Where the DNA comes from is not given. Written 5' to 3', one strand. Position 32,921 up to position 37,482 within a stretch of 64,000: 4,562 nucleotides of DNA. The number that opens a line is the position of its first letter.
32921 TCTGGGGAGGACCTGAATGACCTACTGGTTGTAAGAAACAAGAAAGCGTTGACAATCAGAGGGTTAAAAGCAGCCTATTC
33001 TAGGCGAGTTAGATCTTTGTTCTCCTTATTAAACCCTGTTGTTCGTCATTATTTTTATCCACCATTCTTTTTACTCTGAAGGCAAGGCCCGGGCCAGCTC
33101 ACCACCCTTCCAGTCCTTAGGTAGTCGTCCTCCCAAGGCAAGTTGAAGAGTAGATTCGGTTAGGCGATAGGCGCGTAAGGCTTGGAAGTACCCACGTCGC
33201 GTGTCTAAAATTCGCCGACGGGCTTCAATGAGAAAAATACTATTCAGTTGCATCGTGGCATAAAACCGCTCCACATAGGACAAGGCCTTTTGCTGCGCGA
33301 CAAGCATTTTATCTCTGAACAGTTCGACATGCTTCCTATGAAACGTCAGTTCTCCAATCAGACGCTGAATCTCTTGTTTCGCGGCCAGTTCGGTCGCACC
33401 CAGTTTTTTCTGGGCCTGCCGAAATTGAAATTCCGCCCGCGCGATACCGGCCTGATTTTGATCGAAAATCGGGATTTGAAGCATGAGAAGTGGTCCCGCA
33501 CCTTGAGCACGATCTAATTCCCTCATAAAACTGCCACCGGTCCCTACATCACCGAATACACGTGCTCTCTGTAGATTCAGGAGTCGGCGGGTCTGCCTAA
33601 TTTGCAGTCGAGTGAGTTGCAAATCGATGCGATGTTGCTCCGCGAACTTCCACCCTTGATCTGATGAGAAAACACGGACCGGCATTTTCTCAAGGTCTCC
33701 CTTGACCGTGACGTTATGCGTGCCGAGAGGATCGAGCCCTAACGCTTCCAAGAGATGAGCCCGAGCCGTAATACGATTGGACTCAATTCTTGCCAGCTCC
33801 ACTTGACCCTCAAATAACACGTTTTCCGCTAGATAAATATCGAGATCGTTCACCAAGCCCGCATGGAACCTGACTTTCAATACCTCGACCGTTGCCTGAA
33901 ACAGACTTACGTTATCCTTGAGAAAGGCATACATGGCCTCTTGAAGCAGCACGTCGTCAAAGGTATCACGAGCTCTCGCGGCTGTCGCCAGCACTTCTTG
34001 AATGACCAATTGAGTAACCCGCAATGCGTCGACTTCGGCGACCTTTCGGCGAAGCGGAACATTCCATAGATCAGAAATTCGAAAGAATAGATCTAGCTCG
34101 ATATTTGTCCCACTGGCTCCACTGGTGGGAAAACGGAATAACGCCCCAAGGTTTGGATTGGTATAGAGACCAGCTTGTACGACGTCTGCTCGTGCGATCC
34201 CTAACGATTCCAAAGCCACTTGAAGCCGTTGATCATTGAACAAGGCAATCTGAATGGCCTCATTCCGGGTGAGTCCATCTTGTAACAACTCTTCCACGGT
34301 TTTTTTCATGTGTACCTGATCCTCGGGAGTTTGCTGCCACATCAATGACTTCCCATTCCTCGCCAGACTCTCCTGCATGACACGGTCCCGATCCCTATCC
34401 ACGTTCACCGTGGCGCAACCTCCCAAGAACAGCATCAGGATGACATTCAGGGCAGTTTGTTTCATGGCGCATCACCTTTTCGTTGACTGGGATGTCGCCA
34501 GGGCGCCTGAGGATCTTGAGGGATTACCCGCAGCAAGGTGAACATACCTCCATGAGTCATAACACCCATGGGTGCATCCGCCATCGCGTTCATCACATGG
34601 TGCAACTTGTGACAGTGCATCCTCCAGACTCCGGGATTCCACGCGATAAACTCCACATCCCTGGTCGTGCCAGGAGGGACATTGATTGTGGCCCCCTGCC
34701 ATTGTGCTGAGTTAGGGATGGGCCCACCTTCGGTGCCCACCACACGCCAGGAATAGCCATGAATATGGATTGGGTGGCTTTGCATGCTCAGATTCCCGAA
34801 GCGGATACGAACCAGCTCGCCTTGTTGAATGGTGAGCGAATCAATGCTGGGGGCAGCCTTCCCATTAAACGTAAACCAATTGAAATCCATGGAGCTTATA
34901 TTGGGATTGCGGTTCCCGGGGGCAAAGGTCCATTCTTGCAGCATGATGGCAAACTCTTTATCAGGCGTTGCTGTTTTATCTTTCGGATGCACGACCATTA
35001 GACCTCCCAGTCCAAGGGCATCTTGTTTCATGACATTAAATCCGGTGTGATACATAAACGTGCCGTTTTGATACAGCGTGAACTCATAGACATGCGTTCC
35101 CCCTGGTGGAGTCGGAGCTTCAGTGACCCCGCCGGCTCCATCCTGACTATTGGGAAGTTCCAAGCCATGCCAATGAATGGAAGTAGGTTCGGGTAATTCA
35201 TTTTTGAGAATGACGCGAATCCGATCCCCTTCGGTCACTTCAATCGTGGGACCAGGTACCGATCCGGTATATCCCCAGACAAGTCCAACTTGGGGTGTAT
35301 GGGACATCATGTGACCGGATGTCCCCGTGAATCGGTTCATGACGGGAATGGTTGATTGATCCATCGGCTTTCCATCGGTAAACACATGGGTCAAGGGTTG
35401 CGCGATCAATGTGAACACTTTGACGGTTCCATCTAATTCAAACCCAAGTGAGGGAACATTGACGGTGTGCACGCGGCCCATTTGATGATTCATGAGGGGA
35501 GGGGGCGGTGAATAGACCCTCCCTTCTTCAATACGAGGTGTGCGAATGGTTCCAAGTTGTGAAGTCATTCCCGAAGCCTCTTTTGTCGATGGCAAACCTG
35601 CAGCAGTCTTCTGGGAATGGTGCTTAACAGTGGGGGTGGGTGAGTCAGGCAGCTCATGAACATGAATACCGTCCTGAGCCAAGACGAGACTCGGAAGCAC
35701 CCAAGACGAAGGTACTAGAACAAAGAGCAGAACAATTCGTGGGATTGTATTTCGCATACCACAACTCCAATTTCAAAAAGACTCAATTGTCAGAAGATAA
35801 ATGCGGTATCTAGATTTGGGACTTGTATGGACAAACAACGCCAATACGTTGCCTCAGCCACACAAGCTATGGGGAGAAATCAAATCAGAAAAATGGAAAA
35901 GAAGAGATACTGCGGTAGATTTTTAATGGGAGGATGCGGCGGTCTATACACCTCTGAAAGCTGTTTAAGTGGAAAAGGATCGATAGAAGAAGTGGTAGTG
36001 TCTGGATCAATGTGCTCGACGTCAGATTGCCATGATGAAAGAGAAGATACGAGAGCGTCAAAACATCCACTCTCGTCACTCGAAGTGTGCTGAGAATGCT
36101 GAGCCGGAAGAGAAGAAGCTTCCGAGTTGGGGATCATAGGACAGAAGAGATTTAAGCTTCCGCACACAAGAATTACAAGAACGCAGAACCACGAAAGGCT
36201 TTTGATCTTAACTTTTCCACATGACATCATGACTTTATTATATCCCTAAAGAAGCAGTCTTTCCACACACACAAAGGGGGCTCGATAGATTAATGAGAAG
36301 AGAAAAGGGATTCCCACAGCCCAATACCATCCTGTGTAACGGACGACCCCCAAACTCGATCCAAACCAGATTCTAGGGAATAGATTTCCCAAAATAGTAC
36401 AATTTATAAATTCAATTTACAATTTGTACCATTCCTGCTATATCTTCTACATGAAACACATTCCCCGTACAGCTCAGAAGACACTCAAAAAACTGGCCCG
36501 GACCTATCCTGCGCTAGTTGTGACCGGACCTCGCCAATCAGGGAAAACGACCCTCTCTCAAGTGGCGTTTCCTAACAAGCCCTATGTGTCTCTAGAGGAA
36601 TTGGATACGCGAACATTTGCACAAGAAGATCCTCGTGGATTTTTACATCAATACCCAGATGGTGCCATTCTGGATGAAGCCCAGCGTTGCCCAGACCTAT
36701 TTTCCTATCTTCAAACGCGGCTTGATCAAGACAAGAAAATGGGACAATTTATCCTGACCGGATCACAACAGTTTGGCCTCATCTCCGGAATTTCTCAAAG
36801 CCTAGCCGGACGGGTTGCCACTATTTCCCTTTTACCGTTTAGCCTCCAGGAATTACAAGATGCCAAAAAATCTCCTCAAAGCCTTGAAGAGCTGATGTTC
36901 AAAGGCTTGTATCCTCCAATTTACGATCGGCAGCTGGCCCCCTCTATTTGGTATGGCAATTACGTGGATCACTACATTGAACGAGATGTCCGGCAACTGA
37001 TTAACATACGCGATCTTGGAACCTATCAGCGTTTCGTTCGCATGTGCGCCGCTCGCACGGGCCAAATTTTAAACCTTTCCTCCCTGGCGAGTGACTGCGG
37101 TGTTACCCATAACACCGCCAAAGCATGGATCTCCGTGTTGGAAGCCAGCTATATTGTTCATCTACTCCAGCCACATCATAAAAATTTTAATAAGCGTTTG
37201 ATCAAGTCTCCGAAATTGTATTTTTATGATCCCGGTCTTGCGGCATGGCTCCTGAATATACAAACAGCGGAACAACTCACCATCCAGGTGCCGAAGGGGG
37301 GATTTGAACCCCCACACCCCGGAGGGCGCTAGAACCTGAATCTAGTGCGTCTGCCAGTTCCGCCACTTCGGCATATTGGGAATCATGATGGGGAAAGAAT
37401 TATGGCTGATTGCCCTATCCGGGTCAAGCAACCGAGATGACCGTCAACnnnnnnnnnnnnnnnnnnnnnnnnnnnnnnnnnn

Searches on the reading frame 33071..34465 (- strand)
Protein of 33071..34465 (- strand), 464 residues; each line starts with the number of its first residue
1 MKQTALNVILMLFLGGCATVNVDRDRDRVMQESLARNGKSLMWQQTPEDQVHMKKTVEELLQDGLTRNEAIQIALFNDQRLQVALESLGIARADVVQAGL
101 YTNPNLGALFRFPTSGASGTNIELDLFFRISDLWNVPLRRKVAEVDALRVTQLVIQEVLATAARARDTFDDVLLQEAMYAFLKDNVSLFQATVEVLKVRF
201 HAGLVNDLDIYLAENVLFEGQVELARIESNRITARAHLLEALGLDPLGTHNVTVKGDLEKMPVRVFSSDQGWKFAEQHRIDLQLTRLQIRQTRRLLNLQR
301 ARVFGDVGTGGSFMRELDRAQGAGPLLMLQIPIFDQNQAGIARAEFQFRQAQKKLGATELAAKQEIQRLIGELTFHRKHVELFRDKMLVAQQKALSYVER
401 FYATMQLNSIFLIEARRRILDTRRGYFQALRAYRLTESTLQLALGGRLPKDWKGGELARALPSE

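Call 53: search_protein_families(library=pfam, max_evalue=0.00001, proteins=[window:33071-34465:-])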
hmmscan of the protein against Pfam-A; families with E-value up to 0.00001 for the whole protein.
window:33071-34465:- (464 aa): 1 family
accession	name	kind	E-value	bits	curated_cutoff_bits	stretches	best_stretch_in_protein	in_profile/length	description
PF02321.23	OEP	-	4.5e-27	95.5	22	2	272-445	5-187/187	Outer membrane efflux protein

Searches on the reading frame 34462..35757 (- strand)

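Call 54: search_protein_families(library=pfam, max_evalue=0.00001, proteins=[window:34462-35757:-])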
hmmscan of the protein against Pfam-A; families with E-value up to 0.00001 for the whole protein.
window:34462-35757:- (431 aa): 2 families
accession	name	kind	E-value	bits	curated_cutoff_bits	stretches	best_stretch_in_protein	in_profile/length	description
PF07732.21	Cu-oxidase_3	-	1.4e-32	112.7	21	1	159-260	16-118/119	Multicopper oxidase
PF07731.20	Cu-oxidase_2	-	1.3e-29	103.2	20.4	1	293-393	21-128/137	Multicopper oxidase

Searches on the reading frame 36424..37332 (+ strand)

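Call 7: search_protein_families(library=pfam, proteins=[window:36424-37332:+])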
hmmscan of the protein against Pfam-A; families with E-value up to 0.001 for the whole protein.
window:36424-37332:+ (302 aa): 3 families
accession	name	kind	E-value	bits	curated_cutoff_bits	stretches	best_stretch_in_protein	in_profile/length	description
PF13635.12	DUF4143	-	3e-30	105.5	28.1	1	186-287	1-102/160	Domain of unknown function (DUF4143)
PF13173.12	AAA_14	-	5.4e-26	91.5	27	1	29-144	3-128/129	AAA domain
PF13401.12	AAA_22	-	0.00042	21.1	27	0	79-116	86-125/130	AAA domain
